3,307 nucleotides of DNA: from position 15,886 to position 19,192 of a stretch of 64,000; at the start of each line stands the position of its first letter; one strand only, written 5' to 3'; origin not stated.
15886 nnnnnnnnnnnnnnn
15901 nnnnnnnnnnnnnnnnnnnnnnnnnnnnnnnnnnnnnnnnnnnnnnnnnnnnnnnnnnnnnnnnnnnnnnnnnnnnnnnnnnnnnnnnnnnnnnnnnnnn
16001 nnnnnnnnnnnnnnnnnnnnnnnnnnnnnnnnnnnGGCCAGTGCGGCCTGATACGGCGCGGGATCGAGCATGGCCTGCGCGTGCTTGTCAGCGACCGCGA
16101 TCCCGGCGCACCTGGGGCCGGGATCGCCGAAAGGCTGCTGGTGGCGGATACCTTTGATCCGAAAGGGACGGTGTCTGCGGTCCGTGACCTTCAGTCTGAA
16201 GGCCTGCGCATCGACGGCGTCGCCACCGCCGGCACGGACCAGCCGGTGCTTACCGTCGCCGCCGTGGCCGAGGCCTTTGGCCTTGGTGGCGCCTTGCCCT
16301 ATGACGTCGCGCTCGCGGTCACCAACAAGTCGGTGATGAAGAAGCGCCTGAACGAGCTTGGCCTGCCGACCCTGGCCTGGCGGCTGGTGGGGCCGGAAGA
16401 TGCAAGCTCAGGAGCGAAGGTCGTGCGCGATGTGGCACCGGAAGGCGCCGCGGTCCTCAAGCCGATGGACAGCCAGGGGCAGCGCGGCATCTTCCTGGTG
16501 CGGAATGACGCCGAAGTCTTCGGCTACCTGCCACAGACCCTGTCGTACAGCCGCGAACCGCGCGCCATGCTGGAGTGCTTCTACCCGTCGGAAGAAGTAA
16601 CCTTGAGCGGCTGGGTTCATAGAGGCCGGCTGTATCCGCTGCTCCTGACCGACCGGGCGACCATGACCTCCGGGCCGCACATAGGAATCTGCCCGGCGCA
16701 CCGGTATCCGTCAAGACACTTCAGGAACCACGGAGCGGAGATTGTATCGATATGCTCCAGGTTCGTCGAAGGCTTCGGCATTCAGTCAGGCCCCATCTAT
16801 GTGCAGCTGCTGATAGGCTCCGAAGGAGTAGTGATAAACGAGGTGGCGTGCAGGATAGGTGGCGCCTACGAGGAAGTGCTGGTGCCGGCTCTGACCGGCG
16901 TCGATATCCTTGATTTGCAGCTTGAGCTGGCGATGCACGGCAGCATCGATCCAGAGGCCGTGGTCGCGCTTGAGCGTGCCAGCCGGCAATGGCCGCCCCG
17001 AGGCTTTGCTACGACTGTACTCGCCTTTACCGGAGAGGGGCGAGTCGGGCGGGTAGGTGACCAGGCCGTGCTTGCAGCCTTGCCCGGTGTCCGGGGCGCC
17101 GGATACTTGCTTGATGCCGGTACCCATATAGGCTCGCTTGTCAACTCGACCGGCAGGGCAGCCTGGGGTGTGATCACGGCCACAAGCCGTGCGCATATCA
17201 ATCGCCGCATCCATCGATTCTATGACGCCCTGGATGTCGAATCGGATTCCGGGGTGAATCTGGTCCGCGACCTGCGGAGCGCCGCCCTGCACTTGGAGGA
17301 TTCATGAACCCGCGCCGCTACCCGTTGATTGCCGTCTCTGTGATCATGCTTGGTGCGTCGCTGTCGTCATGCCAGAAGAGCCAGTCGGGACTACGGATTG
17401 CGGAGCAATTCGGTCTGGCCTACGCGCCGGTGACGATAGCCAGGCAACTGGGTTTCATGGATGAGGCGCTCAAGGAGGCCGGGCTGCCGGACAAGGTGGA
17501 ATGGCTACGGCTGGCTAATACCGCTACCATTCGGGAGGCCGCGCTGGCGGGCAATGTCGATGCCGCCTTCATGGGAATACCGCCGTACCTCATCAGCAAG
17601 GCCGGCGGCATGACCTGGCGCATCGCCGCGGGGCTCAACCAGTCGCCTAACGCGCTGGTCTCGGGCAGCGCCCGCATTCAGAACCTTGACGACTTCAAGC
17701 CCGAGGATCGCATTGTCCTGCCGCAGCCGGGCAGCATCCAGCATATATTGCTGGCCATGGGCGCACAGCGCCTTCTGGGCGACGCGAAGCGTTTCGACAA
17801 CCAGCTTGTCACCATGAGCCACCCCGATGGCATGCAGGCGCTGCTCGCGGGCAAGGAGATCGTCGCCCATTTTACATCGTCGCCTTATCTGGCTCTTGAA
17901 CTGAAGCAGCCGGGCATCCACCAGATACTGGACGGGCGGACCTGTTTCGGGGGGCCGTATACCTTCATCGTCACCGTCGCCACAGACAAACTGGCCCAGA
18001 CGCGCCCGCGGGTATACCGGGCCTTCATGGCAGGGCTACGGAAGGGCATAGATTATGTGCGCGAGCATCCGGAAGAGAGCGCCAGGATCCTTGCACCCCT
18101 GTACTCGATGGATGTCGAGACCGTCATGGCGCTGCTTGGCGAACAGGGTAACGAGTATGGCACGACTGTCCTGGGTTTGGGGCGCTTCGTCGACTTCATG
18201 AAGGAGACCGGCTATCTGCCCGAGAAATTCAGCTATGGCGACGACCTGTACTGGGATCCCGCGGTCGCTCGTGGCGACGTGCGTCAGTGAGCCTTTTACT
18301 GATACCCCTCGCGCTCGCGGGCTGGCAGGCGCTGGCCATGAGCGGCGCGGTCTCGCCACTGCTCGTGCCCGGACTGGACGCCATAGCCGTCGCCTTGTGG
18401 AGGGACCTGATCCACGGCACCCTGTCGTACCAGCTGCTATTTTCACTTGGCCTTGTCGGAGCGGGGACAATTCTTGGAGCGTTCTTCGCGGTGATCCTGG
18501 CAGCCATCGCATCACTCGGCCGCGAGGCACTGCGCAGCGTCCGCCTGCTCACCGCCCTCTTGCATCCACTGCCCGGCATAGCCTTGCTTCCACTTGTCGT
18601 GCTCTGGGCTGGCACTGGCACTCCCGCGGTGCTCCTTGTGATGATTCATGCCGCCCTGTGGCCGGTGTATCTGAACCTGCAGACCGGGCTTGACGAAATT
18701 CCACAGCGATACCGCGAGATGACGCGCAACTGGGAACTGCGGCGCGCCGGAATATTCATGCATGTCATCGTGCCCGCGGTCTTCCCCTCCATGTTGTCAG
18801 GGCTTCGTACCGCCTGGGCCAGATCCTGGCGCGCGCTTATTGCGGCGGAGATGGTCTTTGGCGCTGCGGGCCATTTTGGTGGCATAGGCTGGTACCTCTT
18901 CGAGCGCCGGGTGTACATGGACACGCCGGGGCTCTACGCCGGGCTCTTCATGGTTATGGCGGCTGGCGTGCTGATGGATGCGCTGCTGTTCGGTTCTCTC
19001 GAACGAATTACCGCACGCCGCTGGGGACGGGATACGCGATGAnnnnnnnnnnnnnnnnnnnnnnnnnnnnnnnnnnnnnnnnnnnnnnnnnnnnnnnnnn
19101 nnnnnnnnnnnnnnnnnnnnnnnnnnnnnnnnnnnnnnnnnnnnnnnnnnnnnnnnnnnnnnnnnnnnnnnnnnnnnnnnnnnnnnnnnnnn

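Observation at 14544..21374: Arn-like envelope glycan-modification cluster with embedded ABC importer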

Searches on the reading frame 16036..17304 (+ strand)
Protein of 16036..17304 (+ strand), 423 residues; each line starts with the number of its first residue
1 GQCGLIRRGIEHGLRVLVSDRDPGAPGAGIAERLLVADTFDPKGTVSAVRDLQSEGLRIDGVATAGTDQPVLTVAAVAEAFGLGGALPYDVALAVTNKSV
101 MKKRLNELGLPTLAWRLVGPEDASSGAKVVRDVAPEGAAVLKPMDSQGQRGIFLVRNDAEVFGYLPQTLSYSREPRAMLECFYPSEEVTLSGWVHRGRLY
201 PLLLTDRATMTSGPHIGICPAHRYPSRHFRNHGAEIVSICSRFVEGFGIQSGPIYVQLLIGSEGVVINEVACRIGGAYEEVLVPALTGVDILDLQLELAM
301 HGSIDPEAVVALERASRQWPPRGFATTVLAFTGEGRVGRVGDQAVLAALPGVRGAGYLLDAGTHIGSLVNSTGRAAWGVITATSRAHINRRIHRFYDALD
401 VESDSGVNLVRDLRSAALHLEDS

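Call 19: find_related_loci(query=A1, collection=genome_contigs, flank=10000)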
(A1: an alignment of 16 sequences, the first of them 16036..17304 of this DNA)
Query A1 (423 aa) in genome_contigs; peptide patterns used: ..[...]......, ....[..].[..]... (x = any residue, [..] = any of these).
599 stretches matched a pattern (row limit reached: there are more); 552 encode a relative of the query (tblastn E <= 1e-3); the best 80 are kept; 80 distinct loci.
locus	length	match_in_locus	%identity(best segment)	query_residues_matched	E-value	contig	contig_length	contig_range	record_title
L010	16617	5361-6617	78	1-421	0e+0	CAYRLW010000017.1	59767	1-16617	MAG TPA_asm: uncultured Treponema sp. isolate binchicken_co135_125 genome assembly, contig: NODE_1137_length_59767_cov_1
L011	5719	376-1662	55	1-419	1e-138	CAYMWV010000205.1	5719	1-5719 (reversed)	MAG TPA_asm: uncultured Sediminispirochaeta sp. isolate binchicken_co8_328 genome assembly, contig: NODE_28204_length_57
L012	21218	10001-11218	49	1-413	5e-107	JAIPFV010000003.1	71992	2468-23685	MAG: Spirochaetia bacterium isolate Tobar18m-G11 Tobar18m-C51, whole genome shotgun sequence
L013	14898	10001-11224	46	1-420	7e-104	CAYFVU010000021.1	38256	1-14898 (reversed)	MAG TPA_asm: uncultured Spirochaetaceae bacterium isolate ERP107533_co1_8 genome assembly, contig: NODE_408_length_38256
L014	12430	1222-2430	46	1-413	2e-103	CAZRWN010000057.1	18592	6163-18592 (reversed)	MAG TPA_asm: uncultured Sediminispirochaeta sp. isolate SRP252850_co1_385 genome assembly, contig: NODE_5440_length_1859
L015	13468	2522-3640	48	34-413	8e-102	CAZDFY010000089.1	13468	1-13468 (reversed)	MAG TPA_asm: uncultured Sediminispirochaeta sp. isolate binchicken_co218_94 genome assembly, contig: NODE_4945_length_13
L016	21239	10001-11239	45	1-419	2e-100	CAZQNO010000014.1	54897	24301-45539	MAG TPA_asm: uncultured Spirochaetaceae bacterium isolate binchicken_co8_343 genome assembly, contig: NODE_479_length_54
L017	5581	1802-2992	40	2-413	5e-99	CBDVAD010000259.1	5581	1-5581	MAG TPA_asm: uncultured bacterium isolate SRR22302365_concoct_1 genome assembly, contig: ERZ25074835.13307, whole genome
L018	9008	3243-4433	40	2-413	4e-98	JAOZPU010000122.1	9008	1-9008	MAG: Spirochaetia bacterium isolate GMC4.metabat2.27 GMC4_12142_length_9008_cov_12.188093, whole genome shotgun sequence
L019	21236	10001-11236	46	1-413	7e-98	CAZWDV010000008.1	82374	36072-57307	MAG TPA_asm: uncultured Sediminispirochaeta sp. isolate binchicken_co8_71 genome assembly, contig: NODE_137_length_82374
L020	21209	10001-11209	44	2-419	3e-97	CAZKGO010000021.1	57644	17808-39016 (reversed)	MAG TPA_asm: uncultured Spirochaetales bacterium isolate binchicken_co27_447 genome assembly, contig: NODE_900_length_57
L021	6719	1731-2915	40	1-410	2e-96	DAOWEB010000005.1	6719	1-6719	MAG TPA_asm: Spirochaetaceae bacterium isolate CSMAG_1928 CSMAG_1928_k141_295454_length_6719_cov_9.0000, whole genome sh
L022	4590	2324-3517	40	1-413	5e-97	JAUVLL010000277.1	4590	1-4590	MAG: Spirochaetaceae bacterium isolate CSMAG_505 CSMAG_505_k141_1061113_length_4590_cov_9.0000, whole genome shotgun seq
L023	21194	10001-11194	40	1-410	5e-96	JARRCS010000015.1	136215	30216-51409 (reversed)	MAG: Halanaerobiales bacterium isolate DJKA113_NP-J24_bin.46 scaffold_98, whole genome shotgun sequence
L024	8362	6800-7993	38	1-413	9e-95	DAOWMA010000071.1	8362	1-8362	MAG TPA_asm: Spirochaetaceae bacterium isolate CSMAG_2990 CSMAG_2990_k141_1814138_length_8362_cov_175.8186, whole genome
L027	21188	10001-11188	38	1-410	1e-92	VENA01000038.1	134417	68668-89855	MAG: Bacillota bacterium isolate MES13 c_000000000144, whole genome shotgun sequence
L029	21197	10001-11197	40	1-413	1e-91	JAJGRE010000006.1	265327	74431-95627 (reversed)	Calditrichales bacterium MX18-03 contig6_265327bp, whole genome shotgun sequence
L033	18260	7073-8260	40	1-410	9e-91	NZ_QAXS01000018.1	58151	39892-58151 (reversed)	Halanaerobium saccharolyticum strain WC1 Ga0213556_118, whole genome shotgun sequence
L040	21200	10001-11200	37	1-414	8e-88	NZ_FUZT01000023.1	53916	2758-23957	Maledivibacter halophilus strain M1, whole genome shotgun sequence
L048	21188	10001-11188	39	1-410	3e-87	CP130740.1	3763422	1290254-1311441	Eubacteriaceae bacterium ES2 chromosome, complete genome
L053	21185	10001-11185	37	2-410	2e-86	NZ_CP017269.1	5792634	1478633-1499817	Geosporobacter ferrireducens strain IRF9 chromosome, complete genome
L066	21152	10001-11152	39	13-411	6e-85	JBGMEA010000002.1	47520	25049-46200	MAG: Anaerofustis sp. isolate YYDMC NODE_110_length_47520_cov_475.515160, whole genome shotgun sequence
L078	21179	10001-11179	37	2-410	3e-84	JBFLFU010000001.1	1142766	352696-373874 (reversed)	MAG: Flexilinea sp. isolate SJF011 Contig_C1_1142766, whole genome shotgun sequence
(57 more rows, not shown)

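Call 82: search_protein_families(library=ncbifam, proteins=[L023:7148-8062:+, L029:5487-6425:+, L078:7835-8752:+, L053:6775-7671:+, L048:7937-8971:+, L040:5000-5929:+, L066:7911-8810:+, L033:4189-5079:+], max_evalue=1e-55)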
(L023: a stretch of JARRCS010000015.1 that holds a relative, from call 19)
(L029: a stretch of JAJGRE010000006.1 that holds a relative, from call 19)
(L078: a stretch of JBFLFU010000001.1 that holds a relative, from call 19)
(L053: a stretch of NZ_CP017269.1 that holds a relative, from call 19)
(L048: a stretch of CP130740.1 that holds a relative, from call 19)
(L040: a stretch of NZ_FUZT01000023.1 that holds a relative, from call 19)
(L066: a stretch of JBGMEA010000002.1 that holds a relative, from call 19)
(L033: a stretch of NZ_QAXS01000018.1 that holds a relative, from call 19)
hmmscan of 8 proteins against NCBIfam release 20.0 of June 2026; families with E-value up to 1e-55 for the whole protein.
L023:7148-8062:+ (304 aa): 1 family
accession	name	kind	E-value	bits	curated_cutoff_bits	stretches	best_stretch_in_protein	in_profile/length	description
NF040786.1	LysR_Sec_metab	equivalog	1.5e-57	194.9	250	1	11-296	4-295/298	selenium metabolism-associated LysR family transcriptional regulator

L029:5487-6425:+ (312 aa): 1 family
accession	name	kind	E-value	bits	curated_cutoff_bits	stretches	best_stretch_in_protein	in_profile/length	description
NF040786.1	LysR_Sec_metab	equivalog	3.6e-61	206.8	250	1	15-305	1-296/298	selenium metabolism-associated LysR family transcriptional regulator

L078:7835-8752:+ (305 aa): 0 families

L053:6775-7671:+ (298 aa): 1 family
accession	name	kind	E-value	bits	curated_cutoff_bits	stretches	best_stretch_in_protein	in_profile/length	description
NF040786.1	LysR_Sec_metab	equivalog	1.3e-57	195.1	250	1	1-291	1-296/298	selenium metabolism-associated LysR family transcriptional regulator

L048:7937-8971:+ (344 aa): 0 families

L040:5000-5929:+ (309 aa): 1 family
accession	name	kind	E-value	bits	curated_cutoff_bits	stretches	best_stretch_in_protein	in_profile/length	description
NF040786.1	LysR_Sec_metab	equivalog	7.2e-60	202.5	250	1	15-302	4-296/298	selenium metabolism-associated LysR family transcriptional regulator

L066:7911-8810:+ (299 aa): 1 family
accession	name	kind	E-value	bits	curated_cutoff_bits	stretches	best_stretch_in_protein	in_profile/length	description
NF040786.1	LysR_Sec_metab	equivalog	6.7e-56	189.5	250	1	1-281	1-286/298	selenium metabolism-associated LysR family transcriptional regulator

L033:4189-5079:+ (296 aa): 1 family
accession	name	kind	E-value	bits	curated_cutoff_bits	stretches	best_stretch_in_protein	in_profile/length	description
NF040786.1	LysR_Sec_metab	equivalog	6.8e-56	189.4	250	1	1-288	1-295/298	selenium metabolism-associated LysR family transcriptional regulator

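Call 93: search_protein_families(library=ncbifam, proteins=[L027:6326-7312:+, L027:7338-8090:+, L033:3090-4049:+], max_evalue=1e-20)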
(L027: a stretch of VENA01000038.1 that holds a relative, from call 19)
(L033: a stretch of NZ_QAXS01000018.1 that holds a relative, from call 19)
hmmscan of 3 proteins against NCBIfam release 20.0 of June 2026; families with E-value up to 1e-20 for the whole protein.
L027:6326-7312:+ (328 aa): 9 families
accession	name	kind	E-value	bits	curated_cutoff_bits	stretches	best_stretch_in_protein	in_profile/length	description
TIGR01181.1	dTDP_gluc_dehyt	equivalog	3.9e-130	433.6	365.1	1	3-326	1-315/321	dTDP-glucose 4,6-dehydratase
NF007490.0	PRK10084.1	subfamily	6.4e-101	337.9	649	1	4-326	3-338/361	dTDP-glucose 4,6-dehydratase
NF007582.0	PRK10217.1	equivalog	2.8e-96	322.7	698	1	1-326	1-335/355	dTDP-glucose 4,6-dehydratase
TIGR04180.1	EDH_00030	hypoth_equivalog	3.5e-44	151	475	1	5-262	2-258/297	NAD-dependent 4,6-dehydratase LegB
TIGR01179.1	galE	equivalog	1e-37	129.7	262.3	1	5-324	3-327/332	UDP-glucose 4-epimerase GalE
TIGR02622.1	CDP_4_6_dhtase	equivalog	1.1e-29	103.7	278.45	1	3-323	6-331/352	CDP-glucose 4,6-dehydratase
TIGR02197.1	heptose_epim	equivalog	3.3e-28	98.8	274.6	1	5-324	2-315/316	ADP-glyceromanno-heptose 6-epimerase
NF011728.1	PRK15181.1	equivalog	5.4e-23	81.5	760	1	2-325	16-340/348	Vi polysaccharide biosynthesis UDP-N-acetylglucosaminuronic acid C-4 epimerase TviC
NF007956.0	PRK10675.1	subfamily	9.6e-22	77.5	394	1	4-322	3-329/338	UDP-glucose 4-epimerase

L027:7338-8090:+ (250 aa): 8 families
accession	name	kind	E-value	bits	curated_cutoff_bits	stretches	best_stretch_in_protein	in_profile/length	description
TIGR01207.1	rmlA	equivalog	2.3e-68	230.4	360.65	1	2-233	1-236/286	glucose-1-phosphate thymidylyltransferase RfbA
TIGR01208.1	rmlA_long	equivalog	7.4e-62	209.3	320.25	1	2-250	1-251/353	glucose-1-phosphate thymidylyltransferase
NF012024.0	PRK15480.1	equivalog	2.5e-54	184.4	588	1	2-233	5-240/292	glucose-1-phosphate thymidylyltransferase RfbA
TIGR03992.1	Arch_glmU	subfamily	2e-44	152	292.1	1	1-247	1-241/393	bifunctional sugar-1-phosphate nucleotidylyltransferase/acetyltransferase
NF041313.1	UDPGP_AglF_Halo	equivalog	7e-34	117.3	400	1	1-207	1-207/234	UTP--glucose-1-phosphate uridylyltransferase AglF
NF041173.1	Sug_nt_acttase_Thmprot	equivalog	4.1e-29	101.7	600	1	1-245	1-239/405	bifunctional sugar-1-phosphate nucleotidylyltransferase/acetyltransferase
TIGR01099.1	galU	equivalog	3.5e-27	95.6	326.8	0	73-226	94-258/261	UTP--glucose-1-phosphate uridylyltransferase GalU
NF045761.1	NAMPUrTaseMurU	equivalog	2.4e-21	76.6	250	1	1-228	1-222/226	N-acetylmuramate alpha-1-phosphate uridylyltransferase MurU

L033:3090-4049:+ (319 aa): 9 families
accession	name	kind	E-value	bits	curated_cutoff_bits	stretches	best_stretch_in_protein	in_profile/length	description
TIGR01181.1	dTDP_gluc_dehyt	equivalog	9.2e-142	471.8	365.1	1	2-318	1-321/321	dTDP-glucose 4,6-dehydratase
NF007490.0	PRK10084.1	subfamily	1.3e-105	353.4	649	1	1-317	1-343/361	dTDP-glucose 4,6-dehydratase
NF007582.0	PRK10217.1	equivalog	2.1e-101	339.6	698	1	2-317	3-340/355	dTDP-glucose 4,6-dehydratase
TIGR01179.1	galE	equivalog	5.7e-47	160.2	262.3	1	2-312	1-329/332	UDP-glucose 4-epimerase GalE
TIGR04180.1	EDH_00030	hypoth_equivalog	3.2e-46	157.8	475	1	3-295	1-296/297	NAD-dependent 4,6-dehydratase LegB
TIGR02622.1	CDP_4_6_dhtase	equivalog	3.1e-29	102.2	278.45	1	2-309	6-331/352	CDP-glucose 4,6-dehydratase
NF011728.1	PRK15181.1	equivalog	1.2e-28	100.2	760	1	3-312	18-341/348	Vi polysaccharide biosynthesis UDP-N-acetylglucosaminuronic acid C-4 epimerase TviC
TIGR02197.1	heptose_epim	equivalog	5.4e-28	98.1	274.6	1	3-310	1-315/316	ADP-glyceromanno-heptose 6-epimerase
NF007956.0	PRK10675.1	subfamily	4.9e-25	88.4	394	1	1-315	1-336/338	UDP-glucose 4-epimerase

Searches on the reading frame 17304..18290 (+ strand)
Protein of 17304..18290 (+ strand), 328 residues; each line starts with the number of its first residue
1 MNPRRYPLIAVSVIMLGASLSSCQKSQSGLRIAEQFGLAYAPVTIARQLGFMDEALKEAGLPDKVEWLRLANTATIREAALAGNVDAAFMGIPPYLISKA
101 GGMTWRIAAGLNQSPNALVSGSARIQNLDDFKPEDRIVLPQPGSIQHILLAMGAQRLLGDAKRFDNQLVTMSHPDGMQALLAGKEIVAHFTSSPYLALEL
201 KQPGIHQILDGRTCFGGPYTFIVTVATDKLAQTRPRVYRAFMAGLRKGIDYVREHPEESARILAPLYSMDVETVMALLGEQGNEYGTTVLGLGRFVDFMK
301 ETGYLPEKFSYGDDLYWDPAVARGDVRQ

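Call 4: search_protein_families(library=pfam, proteins=[window:17304-18290:+], max_evalue=0.01)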
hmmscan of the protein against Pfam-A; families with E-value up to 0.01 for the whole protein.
window:17304-18290:+ (328 aa): 3 families
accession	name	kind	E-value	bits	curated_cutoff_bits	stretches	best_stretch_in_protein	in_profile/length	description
PF09084.16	NMT1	-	7.6e-08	33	20.5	1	41-258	5-215/216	NMT1/THI5 like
PF13379.11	NMT1_2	-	1e-05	25.9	24.7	1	38-255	16-240/252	NMT1-like family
PF04069.17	OpuAC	-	0.0028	17.7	21.2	0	53-241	21-223/257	Substrate binding domain of ABC-type glycine betaine transport system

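Call 5: search_protein_families(library=ncbifam, proteins=[window:17304-18290:+], max_evalue=0.01)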
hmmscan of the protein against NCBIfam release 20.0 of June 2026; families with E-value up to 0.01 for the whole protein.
window:17304-18290:+ (328 aa): 2 families
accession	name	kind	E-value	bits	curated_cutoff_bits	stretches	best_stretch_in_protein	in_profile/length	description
TIGR01728.1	SsuA_fam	subfamily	1.3e-19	70.6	163.5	1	30-311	1-280/290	aliphatic sulfonate ABC transporter substrate-binding protein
NF040735.1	SBP_SaoX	equivalog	2.9e-06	26.6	300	1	69-276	35-242/330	ABC transporter substrate-binding subunit SaoX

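Call 31: search_solved_structures(query=window:17304-18290:+, max_evalue=0.01)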
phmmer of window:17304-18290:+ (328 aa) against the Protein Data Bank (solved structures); distinct sequences matched with E-value up to 0.01: 1.
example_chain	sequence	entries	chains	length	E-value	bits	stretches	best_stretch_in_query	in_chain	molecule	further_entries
2x26_A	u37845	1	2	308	0.0023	20.4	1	42-272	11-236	PERIPLASMIC ALIPHATIC SULPHONATES-BINDING PROTEIN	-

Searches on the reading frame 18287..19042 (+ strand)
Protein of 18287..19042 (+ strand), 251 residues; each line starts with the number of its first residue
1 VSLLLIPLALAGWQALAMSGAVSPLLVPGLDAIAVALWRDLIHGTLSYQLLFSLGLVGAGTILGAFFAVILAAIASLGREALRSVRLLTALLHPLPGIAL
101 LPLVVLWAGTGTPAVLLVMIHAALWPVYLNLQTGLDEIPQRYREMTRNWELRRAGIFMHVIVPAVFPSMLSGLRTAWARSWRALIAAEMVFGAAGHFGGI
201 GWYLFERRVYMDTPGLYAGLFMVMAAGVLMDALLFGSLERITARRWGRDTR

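Call 4: search_protein_families(library=pfam, proteins=[window:18287-19042:+], max_evalue=0.01)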
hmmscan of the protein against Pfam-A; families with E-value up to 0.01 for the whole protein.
window:18287-19042:+ (251 aa): 1 family
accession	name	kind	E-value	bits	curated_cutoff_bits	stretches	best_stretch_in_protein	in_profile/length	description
PF00528.27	BPD_transp_1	-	1.6e-17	64.2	26.4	1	66-233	3-174/184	Binding-protein-dependent transport system inner membrane component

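Call 5: search_protein_families(library=ncbifam, proteins=[window:18287-19042:+], max_evalue=0.01)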
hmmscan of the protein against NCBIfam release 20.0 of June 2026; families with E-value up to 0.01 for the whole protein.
window:18287-19042:+ (251 aa): 11 families
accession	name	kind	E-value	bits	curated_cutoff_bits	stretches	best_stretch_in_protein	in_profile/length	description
TIGR01183.1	ntrB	equivalog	2e-23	83.2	209.05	1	45-233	14-198/202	nitrate ABC transporter permease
NF040733.1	ABC_perm_U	equivalog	1.2e-22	80.6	295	1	9-235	18-239/251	ABC transporter permease subunit SaoP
NF008470.0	PRK11365.1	equivalog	1.2e-21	77.3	347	1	10-241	22-248/263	aliphatic sulfonate ABC transporter permease SsuC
NF007545.0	PRK10160.1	equivalog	2.5e-11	43.5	342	1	7-229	32-255/275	taurine ABC transporter permease TauC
TIGR01581.1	Mo_ABC_porter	hypoth_equivalog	1.4e-05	24.7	210.3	1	113-191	104-182/225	ABC transporter permease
TIGR02139.1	permease_CysT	equivalog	0.00018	21.2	246.1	1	115-180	135-200/265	sulfate ABC transporter permease subunit CysT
TIGR03416.1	ABC_choXWV_perm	equivalog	0.00095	18.7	363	1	49-229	87-263/267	choline ABC transporter permease subunit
NF008208.0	PRK10971.1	equivalog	0.0011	18.5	415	1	117-190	145-218/277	sulfate/thiosulfate ABC transporter permease CysT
TIGR02141.1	modB_ABC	equivalog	0.0018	18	182.6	0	113-180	81-148/208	molybdate ABC transporter permease subunit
TIGR01097.1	PhnE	equivalog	0.0032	17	216.7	1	45-232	56-242/252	phosphonate ABC transporter, permease protein PhnE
NF007047.0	PRK09500.1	equivalog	0.0065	16.1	326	1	59-190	73-206/257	spermidine/putrescine ABC transporter permease PotC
